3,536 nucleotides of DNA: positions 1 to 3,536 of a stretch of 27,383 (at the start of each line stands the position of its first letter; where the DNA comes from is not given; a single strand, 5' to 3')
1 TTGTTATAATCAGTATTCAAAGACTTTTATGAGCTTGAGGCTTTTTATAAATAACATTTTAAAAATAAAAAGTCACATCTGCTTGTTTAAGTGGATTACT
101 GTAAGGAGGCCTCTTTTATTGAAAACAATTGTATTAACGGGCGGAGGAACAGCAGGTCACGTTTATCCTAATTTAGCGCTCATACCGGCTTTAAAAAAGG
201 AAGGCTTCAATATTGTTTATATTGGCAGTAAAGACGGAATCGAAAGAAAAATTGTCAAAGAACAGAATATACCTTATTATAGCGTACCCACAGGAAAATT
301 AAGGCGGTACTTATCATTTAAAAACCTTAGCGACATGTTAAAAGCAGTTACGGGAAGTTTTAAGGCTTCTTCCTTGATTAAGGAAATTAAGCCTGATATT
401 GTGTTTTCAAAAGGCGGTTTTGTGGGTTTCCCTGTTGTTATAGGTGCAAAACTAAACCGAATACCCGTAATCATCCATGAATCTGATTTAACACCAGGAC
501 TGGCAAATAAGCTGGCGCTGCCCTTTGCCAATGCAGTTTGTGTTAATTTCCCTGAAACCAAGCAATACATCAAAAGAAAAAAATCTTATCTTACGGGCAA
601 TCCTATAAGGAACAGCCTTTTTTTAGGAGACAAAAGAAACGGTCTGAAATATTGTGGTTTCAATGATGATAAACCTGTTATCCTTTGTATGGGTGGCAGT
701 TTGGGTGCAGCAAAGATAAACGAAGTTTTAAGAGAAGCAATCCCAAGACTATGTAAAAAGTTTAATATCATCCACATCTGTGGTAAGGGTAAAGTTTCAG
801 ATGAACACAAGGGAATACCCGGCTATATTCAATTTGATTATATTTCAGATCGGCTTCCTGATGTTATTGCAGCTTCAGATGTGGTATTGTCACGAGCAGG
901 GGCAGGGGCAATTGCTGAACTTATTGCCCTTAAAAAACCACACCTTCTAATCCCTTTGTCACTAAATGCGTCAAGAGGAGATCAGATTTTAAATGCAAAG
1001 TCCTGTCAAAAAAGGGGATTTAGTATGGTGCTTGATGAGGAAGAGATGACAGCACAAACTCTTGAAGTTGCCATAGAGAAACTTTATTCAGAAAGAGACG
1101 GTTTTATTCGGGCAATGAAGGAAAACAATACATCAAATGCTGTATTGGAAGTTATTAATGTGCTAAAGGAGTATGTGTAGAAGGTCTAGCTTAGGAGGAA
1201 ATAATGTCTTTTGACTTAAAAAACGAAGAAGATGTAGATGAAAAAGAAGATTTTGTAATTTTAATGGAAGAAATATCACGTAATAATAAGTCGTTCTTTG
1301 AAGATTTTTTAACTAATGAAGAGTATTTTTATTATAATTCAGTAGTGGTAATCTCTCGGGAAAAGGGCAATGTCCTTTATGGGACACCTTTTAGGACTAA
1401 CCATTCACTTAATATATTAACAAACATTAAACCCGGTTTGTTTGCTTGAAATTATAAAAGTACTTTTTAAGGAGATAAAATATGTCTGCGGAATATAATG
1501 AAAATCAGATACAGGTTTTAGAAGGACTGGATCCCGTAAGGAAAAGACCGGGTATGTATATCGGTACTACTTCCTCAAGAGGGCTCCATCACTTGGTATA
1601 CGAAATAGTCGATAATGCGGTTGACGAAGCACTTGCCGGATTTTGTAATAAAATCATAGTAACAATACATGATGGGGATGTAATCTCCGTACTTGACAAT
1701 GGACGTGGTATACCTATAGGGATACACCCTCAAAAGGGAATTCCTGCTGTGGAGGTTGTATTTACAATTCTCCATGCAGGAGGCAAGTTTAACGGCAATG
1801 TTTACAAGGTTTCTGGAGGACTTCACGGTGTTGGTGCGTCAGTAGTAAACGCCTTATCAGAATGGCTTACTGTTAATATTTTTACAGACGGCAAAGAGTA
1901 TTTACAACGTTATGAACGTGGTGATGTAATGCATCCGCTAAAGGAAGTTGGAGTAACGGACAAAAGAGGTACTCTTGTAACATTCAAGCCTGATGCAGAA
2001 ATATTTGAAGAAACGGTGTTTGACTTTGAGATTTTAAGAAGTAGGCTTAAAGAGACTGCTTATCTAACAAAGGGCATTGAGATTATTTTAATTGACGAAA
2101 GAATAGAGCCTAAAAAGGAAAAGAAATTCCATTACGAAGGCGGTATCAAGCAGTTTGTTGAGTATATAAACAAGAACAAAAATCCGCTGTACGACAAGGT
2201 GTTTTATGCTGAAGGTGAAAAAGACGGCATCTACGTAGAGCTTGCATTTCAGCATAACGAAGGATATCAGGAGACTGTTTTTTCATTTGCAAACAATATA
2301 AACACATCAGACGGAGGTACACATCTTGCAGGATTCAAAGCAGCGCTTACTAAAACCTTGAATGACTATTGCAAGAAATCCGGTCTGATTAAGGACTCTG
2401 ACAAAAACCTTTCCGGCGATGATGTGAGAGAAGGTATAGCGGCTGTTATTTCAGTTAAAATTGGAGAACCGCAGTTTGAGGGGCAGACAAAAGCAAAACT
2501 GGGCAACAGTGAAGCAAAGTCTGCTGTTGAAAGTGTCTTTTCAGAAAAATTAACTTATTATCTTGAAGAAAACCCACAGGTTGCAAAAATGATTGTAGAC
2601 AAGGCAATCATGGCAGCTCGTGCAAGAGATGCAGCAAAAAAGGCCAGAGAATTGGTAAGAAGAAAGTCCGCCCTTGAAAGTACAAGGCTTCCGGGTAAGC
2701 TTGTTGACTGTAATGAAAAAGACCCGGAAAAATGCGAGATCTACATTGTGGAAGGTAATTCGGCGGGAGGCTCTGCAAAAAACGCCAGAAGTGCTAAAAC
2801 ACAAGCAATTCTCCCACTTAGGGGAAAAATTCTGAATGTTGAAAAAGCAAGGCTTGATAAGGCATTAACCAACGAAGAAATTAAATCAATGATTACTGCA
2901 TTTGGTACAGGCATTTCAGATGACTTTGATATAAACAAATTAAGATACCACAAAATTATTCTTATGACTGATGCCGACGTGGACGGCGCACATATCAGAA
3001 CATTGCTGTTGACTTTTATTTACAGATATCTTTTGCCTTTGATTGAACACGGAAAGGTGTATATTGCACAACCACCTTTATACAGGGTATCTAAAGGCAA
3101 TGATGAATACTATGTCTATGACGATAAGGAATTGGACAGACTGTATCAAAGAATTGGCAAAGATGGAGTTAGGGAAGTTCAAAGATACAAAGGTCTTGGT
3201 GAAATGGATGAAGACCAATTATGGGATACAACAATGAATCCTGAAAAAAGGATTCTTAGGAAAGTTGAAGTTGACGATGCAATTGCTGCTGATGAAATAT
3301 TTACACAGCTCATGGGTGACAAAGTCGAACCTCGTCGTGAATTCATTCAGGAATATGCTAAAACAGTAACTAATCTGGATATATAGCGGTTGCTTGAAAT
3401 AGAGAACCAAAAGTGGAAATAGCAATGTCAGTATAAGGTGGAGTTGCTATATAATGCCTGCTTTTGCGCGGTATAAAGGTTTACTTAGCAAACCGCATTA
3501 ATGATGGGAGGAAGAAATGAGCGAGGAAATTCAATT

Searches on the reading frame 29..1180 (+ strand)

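Call 10: search_protein_families(library=ncbifam, proteins=[window:29-1180:+], max_evalue=0.00001)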
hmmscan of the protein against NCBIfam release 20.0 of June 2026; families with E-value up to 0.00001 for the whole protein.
window:29-1180:+ (383 aa): 7 families
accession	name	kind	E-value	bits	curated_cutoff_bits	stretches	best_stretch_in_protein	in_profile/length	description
NF009102.0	PRK12446.1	equivalog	7.1e-135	449.4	339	1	32-381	2-351/352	undecaprenyldiphospho-muramoylpentapeptide beta-N-acetylglucosaminyltransferase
TIGR01133.1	murG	equivalog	8.9e-81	271.6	250.25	1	32-357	6-328/353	undecaprenyldiphospho-muramoylpentapeptide beta-N-acetylglucosaminyltransferase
TIGR01426.2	MGT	subfamily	2.2e-08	33.5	260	0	202-356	213-361/393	macrolide family glycosyltransferase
NF010134.0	PRK13608.1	equivalog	2e-07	30.4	557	1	166-376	147-362/391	diglucosyl diacylglycerol synthase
TIGR00661.1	MJ1255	subfamily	5.6e-07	29.1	195.9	0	242-345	211-305/321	MJ1255/VC2487 family glycosyltransferase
NF010135.0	PRK13609.1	equivalog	1e-06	28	500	1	181-375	167-364/388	diglucosyl diacylglycerol synthase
NF041548.1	PssE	equivalog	5.1e-06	26.5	120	1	242-346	24-121/146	PssE/Cps14G family polysaccharide biosynthesis glycosyltransferase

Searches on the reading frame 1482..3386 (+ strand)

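Call 10: search_protein_families(library=ncbifam, proteins=[window:1482-3386:+], max_evalue=0.00001)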
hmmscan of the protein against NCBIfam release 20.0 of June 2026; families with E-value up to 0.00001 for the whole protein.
window:1482-3386:+ (634 aa): 5 families
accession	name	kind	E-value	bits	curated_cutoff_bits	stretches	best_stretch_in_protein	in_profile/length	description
NF004189.0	PRK05644.1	subfamily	0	1034.3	740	1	2-634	7-641/641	DNA gyrase subunit B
NF011501.0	PRK14939.1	subfamily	0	1033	796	2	2-559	7-564/803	DNA gyrase subunit B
TIGR01059.1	gyrB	equivalog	6.5e-303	1006.1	882.4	1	5-634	1-639/639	DNA topoisomerase (ATP-hydrolyzing) subunit B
TIGR01058.1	parE_Gpos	equivalog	5.5e-255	847.6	899.95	1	1-625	1-626/637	DNA topoisomerase IV subunit B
TIGR01055.1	parE_Gneg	equivalog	6.3e-184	612.9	723.35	1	4-625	3-621/625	DNA topoisomerase IV subunit B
